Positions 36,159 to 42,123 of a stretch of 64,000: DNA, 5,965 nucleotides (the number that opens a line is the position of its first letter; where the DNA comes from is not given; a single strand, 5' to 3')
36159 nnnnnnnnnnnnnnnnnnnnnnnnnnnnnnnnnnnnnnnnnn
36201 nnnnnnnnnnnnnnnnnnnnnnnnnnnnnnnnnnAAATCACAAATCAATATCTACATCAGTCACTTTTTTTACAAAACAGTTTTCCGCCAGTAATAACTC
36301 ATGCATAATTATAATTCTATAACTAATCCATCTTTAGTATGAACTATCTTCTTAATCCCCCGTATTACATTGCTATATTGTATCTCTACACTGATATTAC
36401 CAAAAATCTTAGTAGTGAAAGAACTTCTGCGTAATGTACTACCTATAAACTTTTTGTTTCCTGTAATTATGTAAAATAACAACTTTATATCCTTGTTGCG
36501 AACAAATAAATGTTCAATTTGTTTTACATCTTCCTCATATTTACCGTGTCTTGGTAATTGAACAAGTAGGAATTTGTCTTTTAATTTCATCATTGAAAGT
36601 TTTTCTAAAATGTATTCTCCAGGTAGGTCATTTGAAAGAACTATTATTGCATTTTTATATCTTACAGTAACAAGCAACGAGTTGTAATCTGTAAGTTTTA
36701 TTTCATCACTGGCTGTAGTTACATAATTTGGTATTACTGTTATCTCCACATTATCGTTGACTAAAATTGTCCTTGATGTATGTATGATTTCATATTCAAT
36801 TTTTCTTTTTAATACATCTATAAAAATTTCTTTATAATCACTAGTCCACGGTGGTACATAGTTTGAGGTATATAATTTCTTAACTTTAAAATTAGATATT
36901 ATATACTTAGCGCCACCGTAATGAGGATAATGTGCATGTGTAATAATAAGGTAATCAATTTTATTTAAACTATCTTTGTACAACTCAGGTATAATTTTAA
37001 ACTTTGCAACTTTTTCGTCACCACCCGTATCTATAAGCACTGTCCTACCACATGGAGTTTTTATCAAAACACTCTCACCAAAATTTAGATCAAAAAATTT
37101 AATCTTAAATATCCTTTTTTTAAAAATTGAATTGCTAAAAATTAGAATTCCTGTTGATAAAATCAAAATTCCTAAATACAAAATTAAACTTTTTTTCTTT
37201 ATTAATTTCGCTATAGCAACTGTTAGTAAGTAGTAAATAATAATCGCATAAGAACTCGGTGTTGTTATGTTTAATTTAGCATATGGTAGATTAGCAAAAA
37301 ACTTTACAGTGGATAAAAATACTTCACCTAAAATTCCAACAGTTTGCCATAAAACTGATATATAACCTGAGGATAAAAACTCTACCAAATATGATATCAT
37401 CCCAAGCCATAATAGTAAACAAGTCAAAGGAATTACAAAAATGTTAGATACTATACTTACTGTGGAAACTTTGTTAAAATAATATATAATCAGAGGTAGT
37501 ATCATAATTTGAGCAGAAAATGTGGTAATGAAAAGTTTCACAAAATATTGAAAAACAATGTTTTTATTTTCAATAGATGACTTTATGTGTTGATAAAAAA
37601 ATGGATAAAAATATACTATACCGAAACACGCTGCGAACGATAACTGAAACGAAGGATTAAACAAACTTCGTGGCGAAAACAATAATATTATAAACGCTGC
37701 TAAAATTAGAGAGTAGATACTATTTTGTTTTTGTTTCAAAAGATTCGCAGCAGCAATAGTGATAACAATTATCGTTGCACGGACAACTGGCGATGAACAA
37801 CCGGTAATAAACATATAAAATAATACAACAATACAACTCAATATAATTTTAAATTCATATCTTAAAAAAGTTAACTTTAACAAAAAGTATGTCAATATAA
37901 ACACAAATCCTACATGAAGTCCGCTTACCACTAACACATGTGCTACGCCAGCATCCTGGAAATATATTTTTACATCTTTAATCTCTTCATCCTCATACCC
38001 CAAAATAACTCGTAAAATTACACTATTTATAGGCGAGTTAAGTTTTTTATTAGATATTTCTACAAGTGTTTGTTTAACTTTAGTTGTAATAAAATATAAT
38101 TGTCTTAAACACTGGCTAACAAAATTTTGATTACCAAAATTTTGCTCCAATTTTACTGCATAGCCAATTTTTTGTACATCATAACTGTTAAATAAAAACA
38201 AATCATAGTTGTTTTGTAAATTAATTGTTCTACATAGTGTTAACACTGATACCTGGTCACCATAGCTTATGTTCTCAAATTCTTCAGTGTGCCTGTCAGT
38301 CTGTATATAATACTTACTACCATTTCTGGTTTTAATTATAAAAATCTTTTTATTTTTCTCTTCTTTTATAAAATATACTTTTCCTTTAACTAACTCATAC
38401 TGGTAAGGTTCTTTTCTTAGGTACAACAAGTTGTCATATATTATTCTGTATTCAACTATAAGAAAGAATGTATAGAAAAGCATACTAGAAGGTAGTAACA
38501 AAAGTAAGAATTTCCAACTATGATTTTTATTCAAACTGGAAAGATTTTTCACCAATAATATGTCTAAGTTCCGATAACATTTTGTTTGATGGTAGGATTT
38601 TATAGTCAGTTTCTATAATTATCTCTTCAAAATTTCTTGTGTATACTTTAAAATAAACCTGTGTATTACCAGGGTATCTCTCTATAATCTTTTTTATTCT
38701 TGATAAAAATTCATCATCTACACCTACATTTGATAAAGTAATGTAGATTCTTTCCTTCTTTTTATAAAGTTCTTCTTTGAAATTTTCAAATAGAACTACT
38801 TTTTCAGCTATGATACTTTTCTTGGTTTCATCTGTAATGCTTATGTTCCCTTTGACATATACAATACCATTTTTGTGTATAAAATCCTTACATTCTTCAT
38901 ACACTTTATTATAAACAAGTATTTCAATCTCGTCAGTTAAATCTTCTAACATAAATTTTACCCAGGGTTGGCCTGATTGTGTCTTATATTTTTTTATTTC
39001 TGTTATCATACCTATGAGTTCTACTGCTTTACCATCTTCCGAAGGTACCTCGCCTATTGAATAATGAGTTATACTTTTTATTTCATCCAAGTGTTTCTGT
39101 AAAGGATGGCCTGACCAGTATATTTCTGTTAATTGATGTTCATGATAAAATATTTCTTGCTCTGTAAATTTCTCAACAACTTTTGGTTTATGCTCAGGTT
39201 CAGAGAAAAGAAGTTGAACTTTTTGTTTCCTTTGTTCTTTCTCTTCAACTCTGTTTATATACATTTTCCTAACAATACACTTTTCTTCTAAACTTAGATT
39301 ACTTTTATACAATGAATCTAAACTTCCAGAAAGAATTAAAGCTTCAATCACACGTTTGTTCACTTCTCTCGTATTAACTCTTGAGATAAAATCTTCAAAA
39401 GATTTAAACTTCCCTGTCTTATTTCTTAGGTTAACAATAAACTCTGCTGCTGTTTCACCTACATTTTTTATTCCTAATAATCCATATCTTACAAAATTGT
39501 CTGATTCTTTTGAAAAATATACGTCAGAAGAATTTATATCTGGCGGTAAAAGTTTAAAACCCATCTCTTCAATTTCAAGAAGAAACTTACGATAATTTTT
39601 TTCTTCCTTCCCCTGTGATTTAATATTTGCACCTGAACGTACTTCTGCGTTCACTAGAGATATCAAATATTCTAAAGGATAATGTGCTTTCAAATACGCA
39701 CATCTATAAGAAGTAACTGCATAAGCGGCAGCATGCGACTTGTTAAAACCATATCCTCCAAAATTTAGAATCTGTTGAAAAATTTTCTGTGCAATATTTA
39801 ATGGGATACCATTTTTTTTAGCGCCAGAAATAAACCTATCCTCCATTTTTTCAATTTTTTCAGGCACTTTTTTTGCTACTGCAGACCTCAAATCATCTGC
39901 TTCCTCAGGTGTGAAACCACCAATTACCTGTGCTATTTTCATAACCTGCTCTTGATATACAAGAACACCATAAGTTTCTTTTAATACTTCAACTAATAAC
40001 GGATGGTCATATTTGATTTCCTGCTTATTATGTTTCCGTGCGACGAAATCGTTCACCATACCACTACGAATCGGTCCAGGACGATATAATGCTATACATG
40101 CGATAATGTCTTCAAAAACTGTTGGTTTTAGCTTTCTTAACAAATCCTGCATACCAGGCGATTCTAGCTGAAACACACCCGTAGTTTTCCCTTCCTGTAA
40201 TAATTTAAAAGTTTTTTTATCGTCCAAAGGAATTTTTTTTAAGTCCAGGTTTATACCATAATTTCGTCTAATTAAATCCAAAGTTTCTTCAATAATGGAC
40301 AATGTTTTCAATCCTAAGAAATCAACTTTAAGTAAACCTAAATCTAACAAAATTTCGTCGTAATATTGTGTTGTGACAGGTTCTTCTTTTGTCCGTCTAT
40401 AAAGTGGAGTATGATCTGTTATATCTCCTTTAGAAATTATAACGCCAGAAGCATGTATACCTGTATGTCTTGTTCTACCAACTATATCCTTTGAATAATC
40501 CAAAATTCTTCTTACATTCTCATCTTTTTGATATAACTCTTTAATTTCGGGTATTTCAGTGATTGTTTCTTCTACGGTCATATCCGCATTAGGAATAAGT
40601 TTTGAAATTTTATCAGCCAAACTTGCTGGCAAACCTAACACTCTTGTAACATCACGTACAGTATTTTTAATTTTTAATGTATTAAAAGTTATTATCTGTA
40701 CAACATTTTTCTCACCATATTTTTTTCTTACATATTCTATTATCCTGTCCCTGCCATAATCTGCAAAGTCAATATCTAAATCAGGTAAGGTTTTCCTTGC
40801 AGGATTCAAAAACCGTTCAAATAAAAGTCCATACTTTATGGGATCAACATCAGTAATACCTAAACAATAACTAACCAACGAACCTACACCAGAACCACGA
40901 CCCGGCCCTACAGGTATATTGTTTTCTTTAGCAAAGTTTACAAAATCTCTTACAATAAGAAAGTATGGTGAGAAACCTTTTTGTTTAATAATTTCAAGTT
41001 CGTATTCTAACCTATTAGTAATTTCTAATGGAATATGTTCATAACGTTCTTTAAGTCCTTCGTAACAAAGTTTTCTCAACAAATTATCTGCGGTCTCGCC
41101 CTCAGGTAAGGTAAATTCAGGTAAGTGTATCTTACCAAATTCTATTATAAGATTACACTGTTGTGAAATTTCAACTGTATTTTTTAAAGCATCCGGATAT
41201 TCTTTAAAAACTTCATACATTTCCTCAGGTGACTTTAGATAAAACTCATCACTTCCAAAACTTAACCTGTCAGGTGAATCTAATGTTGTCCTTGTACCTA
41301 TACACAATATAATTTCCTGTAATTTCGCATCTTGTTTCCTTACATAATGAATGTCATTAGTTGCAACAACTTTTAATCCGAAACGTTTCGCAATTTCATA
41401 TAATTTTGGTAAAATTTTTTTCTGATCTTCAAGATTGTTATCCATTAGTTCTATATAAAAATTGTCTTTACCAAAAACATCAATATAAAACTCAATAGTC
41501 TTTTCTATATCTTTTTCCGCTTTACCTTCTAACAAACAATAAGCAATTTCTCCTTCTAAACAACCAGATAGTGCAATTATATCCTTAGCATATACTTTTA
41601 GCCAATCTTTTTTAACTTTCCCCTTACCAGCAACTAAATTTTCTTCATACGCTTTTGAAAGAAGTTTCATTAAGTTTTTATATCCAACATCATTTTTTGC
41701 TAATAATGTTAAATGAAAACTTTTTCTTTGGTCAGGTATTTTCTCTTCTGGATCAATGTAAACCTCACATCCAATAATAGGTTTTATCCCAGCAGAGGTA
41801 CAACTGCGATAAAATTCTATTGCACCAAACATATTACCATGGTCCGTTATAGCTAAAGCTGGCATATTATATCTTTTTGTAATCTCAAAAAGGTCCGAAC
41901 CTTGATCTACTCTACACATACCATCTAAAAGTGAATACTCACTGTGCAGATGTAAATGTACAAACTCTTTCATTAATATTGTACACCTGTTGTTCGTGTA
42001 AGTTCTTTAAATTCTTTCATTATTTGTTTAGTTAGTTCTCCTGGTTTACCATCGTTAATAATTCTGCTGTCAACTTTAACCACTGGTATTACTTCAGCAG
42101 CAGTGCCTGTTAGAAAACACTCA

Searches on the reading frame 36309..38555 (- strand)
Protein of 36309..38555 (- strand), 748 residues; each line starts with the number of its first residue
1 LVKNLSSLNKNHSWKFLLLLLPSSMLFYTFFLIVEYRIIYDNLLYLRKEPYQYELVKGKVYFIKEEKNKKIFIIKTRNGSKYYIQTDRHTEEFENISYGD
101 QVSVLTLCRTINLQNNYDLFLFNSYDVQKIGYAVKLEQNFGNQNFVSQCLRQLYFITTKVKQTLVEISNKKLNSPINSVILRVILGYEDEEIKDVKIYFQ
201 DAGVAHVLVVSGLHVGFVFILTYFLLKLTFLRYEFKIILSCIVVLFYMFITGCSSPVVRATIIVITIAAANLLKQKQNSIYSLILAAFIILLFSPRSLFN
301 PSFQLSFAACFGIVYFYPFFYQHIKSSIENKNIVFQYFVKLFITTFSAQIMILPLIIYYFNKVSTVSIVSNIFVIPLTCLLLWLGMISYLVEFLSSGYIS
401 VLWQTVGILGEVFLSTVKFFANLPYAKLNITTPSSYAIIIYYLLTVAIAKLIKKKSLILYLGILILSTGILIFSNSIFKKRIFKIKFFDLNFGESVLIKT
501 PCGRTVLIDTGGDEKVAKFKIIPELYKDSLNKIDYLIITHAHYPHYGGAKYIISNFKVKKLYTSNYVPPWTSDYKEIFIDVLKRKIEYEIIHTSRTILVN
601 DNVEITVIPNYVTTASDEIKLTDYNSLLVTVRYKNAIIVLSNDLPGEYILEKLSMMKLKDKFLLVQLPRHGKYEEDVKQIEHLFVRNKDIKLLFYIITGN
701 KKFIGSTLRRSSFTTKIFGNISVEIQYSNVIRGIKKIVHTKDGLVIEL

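Call 8: search_protein_families(library=ncbifam, proteins=[window:36309-38555:-], max_evalue=0.001)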
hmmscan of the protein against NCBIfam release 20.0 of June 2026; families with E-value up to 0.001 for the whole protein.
window:36309-38555:- (748 aa): 7 families
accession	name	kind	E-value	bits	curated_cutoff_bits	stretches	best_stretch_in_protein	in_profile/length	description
TIGR00361.1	ComEC_Rec2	equivalog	2.8e-52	177.8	190.05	1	83-564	48-523/663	DNA internalization-related competence protein ComEC/Rec2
NF008580.0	PRK11539.1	equivalog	7.2e-36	123.8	969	1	161-563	183-584/758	ComEC family protein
TIGR00360.1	ComEC_N-term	subfamily_domain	1.3e-32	113.4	36.5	1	204-382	1-168/171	ComEC/Rec2-related protein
NF049846.1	blaAHM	exception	5.2e-14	51.8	590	1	479-675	59-244/304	AHM family subclass B3-like metallo-beta-lactamase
NF045979.1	ComEC_MAG0480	equivalog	5.4e-11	41.9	150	1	14-457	67-457/461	MAG0480 family ComEC-like protein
TIGR03675.1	arCOG00543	equivalog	2.6e-05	22.7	580.2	1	492-625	186-320/631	beta-CASP ribonuclease aCPSF1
NF012229.1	bla_class_B_core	domain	0.00023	21.4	100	1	495-565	16-83/139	metallo-beta-lactamase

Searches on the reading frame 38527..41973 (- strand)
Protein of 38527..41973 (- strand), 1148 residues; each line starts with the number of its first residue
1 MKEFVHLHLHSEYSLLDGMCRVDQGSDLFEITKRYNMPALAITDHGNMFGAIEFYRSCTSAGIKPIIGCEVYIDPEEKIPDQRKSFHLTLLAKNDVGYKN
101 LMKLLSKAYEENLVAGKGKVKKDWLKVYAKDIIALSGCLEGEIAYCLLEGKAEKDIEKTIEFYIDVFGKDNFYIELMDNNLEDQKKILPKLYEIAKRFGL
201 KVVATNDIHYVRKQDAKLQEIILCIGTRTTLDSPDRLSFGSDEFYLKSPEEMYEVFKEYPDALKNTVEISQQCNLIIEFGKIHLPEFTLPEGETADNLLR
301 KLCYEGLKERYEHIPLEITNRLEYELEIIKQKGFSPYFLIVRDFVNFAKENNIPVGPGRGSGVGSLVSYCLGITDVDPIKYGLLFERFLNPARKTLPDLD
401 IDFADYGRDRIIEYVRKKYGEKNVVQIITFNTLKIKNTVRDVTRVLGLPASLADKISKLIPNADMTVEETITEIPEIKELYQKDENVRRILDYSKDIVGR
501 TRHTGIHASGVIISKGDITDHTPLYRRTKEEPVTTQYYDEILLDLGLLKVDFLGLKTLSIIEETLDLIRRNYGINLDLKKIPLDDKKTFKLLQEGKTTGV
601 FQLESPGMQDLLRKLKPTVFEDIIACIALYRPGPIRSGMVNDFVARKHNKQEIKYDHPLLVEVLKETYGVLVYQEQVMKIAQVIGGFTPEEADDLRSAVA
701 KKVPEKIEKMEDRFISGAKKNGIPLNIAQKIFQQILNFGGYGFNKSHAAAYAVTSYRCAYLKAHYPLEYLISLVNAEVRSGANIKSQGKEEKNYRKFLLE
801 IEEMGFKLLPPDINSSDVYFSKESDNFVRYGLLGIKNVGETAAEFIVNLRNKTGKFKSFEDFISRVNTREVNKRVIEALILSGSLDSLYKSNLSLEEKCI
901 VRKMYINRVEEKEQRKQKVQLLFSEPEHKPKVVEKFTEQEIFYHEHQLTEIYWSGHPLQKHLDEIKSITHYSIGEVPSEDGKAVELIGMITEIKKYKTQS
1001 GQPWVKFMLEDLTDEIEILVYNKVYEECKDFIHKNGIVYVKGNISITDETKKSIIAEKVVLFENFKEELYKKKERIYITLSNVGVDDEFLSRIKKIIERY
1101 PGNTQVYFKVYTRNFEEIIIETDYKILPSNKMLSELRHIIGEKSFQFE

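Call 8: search_protein_families(library=ncbifam, proteins=[window:38527-41973:-], max_evalue=0.001)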
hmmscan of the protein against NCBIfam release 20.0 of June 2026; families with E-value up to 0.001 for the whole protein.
window:38527-41973:- (1148 aa): 13 families
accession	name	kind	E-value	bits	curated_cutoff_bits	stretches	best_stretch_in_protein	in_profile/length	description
NF004226.0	PRK05673.1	equivalog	0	1296.1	1002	1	2-1145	4-1143/1146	DNA polymerase III subunit alpha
NF005298.0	PRK06826.1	equivalog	0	1245.2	1260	1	2-1145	3-1148/1151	DNA polymerase III subunit alpha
TIGR00594.1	polc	superfamily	0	1192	434.35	1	4-1021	1-1022/1022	DNA polymerase III subunit alpha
NF005377.0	PRK06920.1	equivalog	1.5e-288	960.2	1806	1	3-1144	2-1103/1108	DNA polymerase III subunit alpha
NF005617.0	PRK07374.1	equivalog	2.9e-271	903.1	1653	1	3-1057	2-1076/1170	DNA polymerase III subunit alpha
NF007079.0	PRK09532.1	equivalog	3.8e-207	690.4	1525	1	4-744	3-777/876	DNA polymerase III subunit alpha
NF005516.0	PRK07135.1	equivalog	6.4e-207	689.9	1084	2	261-1057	194-970/974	DNA polymerase III DnaE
NF004225.0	PRK05672.1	subfamily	1.6e-199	665.5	939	1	2-1063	4-1033/1047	error-prone DNA polymerase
NF004550.0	PRK05898.1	equivalog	1.2e-186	622.8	1182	2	201-1042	136-957/971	DNA polymerase III subunit alpha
NF005582.0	PRK07279.1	equivalog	2.6e-184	615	1279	2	195-1140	143-1027/1033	DNA polymerase III subunit alpha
NF001688.0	PRK00448.1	equivalog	8.8e-64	215.7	873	4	81-380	610-914/1445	PolC-type DNA polymerase III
TIGR01405.1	polC_Gram_pos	equivalog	8.1e-59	199.4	1043.45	5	81-379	376-678/1211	DNA polymerase III subunit alpha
NF005616.0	PRK07373.1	equivalog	1.7e-50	171.9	646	1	742-1057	37-356/449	DNA polymerase III subunit alpha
